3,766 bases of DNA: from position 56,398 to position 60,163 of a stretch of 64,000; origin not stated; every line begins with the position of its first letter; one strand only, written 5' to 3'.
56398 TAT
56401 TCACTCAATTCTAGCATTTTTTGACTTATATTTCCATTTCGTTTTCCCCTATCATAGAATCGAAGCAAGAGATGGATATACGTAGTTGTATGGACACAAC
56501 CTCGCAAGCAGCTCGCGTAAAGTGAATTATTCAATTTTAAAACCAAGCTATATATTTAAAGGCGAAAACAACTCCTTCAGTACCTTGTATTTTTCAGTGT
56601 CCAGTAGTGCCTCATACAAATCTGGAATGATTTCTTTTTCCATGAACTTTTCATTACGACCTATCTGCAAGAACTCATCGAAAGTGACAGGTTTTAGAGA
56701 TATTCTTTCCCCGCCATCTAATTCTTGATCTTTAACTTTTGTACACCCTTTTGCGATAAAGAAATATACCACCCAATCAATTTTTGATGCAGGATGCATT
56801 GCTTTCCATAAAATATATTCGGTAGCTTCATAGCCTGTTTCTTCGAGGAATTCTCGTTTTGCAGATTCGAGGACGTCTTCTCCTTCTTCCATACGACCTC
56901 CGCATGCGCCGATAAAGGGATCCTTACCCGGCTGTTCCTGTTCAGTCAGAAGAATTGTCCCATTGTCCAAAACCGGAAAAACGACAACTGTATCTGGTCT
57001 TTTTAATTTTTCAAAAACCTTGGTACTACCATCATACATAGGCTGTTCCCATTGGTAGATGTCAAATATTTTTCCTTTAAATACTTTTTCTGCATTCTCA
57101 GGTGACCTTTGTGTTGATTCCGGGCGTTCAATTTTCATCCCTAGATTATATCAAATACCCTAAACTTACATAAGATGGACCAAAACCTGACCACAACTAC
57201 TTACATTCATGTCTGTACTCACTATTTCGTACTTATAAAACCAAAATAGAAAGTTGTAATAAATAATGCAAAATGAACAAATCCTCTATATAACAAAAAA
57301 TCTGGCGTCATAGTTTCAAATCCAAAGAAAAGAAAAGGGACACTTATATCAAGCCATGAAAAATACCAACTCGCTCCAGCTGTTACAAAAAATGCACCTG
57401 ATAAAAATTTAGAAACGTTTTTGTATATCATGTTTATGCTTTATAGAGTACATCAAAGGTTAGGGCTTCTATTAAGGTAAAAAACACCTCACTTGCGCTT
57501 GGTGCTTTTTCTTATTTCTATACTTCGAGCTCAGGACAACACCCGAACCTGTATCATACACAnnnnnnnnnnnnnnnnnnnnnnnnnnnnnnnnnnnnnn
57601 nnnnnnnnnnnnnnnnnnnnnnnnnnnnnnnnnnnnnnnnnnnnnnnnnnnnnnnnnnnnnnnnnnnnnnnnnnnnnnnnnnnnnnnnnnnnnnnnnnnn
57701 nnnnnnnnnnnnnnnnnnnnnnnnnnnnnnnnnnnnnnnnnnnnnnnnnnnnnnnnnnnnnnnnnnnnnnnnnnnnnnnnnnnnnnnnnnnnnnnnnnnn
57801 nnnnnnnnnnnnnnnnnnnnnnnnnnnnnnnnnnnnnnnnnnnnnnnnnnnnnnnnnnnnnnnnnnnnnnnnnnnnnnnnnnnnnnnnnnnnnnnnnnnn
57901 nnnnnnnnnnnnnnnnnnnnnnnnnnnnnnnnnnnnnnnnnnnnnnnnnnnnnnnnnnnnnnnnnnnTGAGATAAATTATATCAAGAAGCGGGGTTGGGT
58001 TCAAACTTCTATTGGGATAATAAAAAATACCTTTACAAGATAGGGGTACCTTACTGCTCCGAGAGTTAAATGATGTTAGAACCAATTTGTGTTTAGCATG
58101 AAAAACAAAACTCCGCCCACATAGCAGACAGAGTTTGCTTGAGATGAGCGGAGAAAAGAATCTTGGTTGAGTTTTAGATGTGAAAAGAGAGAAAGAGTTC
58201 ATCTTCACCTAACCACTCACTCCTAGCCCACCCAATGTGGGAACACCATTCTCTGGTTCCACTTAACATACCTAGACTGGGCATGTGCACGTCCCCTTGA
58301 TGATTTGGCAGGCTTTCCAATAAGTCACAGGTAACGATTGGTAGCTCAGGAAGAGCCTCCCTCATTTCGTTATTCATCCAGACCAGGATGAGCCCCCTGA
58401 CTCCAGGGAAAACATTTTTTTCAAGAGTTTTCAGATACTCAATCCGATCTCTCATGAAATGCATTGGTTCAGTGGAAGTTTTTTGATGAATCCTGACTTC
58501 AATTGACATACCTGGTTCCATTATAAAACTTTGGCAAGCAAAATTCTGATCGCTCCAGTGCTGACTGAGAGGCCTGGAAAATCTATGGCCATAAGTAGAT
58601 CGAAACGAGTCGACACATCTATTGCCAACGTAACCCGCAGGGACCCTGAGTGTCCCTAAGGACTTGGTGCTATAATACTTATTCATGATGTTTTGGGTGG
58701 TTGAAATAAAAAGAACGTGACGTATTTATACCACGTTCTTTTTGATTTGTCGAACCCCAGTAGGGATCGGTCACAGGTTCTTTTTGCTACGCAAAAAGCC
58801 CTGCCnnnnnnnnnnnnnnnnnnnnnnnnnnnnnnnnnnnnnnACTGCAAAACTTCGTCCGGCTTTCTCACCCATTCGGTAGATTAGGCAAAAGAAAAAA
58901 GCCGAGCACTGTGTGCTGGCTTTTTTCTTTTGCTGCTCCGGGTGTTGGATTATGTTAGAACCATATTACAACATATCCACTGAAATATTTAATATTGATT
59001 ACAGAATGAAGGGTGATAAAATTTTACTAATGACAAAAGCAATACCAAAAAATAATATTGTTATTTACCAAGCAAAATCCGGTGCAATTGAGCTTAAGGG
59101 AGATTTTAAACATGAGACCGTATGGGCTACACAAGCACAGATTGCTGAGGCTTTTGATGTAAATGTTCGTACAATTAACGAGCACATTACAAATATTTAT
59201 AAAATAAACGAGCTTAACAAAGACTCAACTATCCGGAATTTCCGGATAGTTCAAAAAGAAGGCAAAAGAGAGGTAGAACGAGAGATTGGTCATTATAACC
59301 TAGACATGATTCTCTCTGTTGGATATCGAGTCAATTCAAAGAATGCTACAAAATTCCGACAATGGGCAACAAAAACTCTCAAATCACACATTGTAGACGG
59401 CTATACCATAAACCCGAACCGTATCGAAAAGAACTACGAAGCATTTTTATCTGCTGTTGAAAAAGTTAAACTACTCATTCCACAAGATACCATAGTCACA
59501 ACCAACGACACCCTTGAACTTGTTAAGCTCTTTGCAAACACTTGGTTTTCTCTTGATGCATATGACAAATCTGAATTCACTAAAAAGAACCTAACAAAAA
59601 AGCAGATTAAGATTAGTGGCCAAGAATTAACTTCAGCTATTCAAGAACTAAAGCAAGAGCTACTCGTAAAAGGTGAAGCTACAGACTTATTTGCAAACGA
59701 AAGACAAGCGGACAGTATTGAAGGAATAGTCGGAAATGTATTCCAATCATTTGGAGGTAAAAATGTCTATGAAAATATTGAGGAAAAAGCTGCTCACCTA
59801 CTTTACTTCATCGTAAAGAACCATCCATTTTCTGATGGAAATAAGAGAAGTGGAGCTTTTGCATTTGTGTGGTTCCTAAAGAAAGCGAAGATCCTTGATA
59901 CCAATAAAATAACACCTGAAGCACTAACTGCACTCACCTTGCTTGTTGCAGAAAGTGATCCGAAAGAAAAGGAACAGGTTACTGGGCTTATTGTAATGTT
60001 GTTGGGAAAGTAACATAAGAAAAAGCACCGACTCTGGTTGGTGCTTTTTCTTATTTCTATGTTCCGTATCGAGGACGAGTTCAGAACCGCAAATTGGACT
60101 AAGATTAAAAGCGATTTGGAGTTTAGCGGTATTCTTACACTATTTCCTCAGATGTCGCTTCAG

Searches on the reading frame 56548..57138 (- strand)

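Call 44: search_protein_families(library=pfam, proteins=[window:56548-57138:-], max_evalue=0.00001)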
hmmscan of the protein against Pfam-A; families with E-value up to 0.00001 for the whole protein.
window:56548-57138:- (196 aa): 1 family
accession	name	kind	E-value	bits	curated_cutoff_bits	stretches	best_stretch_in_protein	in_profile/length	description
PF00293.34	NUDIX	-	1e-14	55.1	21.1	1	47-165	2-126/134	NUDIX domain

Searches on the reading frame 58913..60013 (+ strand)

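Call 44: search_protein_families(library=pfam, proteins=[window:58913-60013:+], max_evalue=0.00001)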
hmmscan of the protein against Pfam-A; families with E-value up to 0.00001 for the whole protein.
window:58913-60013:+ (366 aa): 2 families
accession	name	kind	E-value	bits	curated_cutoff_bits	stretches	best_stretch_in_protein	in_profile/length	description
PF13310.11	Virulence_RhuM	-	2.2e-25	89.8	33.7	1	105-174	1-70/252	Virulence protein RhuM family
PF02661.23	Fic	-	5.3e-12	46.9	24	1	267-322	30-93/93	Fic/DOC family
